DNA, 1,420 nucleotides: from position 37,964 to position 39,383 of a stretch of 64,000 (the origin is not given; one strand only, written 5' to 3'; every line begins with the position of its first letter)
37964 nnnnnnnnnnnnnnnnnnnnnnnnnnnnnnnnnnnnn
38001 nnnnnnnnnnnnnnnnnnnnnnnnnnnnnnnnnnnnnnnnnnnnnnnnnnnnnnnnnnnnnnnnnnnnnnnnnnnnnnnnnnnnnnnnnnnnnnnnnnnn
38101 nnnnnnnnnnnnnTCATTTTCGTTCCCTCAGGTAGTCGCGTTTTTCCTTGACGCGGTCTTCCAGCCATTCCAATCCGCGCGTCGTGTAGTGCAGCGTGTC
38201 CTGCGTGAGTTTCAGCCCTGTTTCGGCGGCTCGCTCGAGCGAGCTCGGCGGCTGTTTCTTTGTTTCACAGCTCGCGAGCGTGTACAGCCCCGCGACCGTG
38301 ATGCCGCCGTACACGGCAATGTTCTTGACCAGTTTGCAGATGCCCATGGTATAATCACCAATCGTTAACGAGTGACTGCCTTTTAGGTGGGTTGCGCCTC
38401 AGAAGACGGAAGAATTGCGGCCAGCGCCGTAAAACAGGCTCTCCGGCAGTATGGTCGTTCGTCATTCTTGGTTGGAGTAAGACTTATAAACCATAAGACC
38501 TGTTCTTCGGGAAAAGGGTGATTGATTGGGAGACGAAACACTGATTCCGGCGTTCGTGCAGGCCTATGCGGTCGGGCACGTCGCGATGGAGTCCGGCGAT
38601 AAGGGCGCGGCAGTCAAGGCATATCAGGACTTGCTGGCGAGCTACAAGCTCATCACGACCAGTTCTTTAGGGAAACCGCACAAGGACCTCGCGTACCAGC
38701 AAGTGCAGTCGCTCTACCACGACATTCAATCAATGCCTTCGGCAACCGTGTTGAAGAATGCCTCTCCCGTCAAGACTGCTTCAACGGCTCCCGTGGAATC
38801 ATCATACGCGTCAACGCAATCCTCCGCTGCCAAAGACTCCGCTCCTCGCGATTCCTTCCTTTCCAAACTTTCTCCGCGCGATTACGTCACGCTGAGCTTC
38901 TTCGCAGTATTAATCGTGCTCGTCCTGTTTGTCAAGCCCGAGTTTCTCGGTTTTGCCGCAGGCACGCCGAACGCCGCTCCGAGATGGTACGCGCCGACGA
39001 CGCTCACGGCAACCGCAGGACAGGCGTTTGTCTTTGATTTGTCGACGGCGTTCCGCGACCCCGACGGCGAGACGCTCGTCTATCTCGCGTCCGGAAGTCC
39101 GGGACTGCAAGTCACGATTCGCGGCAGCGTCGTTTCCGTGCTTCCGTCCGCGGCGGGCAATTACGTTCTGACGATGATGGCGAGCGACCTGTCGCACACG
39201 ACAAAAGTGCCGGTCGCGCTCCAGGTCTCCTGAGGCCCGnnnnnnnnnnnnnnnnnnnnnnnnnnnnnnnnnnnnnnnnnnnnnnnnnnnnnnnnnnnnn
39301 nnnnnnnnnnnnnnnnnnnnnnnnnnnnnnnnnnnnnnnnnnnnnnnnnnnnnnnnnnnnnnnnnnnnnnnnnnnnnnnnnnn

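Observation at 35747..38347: Three-gene operon: small lipoprotein, TelA-like coiled-coil protein and a soluble classic AAA ATPase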

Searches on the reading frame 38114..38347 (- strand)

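Call 3: search_protein_families(library=pfam, proteins=[window:38114-38347:-], max_evalue=1)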
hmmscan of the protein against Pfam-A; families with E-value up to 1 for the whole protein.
window:38114-38347:- (77 aa): 0 families

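Call 4: search_protein_families(library=ncbifam, proteins=[window:38114-38347:-], max_evalue=1)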
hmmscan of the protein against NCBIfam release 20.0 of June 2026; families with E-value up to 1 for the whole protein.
window:38114-38347:- (77 aa): 0 families

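Call 5: search_protein_families(library=padloc, proteins=[window:38114-38347:-], max_evalue=1)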
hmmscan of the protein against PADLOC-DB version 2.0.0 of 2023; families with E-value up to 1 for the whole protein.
window:38114-38347:- (77 aa): 0 families

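Call 6: search_protein_families(library=phrogs, proteins=[window:38114-38347:-], max_evalue=1)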
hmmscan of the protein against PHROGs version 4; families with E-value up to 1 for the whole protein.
window:38114-38347:- (77 aa): 0 families

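Call 69: search_protein_families(library=pfam, alignment_id=A5, max_evalue=1)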
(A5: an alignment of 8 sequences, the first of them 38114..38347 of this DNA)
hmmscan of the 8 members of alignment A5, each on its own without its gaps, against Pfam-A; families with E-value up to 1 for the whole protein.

A. member 1, window:38114-38347:- (77 aa): 0 families

B. families by the number of members that match (of 8 scanned): 2 families
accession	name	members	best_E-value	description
PF12537.13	GPHR_N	1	0.12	The Golgi pH Regulator (GPHR) Family N-terminal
PF14778.11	ODR4-like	1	0.17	Odorant response abnormal 4-like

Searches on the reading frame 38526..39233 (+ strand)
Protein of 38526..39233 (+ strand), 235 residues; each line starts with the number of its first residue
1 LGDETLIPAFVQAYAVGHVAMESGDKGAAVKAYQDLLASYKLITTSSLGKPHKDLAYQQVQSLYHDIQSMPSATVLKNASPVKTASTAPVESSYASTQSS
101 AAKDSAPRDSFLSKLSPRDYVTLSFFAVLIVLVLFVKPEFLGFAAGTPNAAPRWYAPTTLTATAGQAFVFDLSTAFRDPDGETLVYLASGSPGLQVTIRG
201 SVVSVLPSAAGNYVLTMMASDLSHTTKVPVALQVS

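Call 52: search_protein_families(library=pfam, proteins=[window:38526-39233:+], max_evalue=0.1)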
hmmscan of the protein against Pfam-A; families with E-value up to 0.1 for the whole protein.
window:38526-39233:+ (235 aa): 1 family
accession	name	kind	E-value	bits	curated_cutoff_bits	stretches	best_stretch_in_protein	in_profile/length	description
PF17963.7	Big_9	-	0.0011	20.3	23.6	1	149-226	1-81/89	Bacterial Ig domain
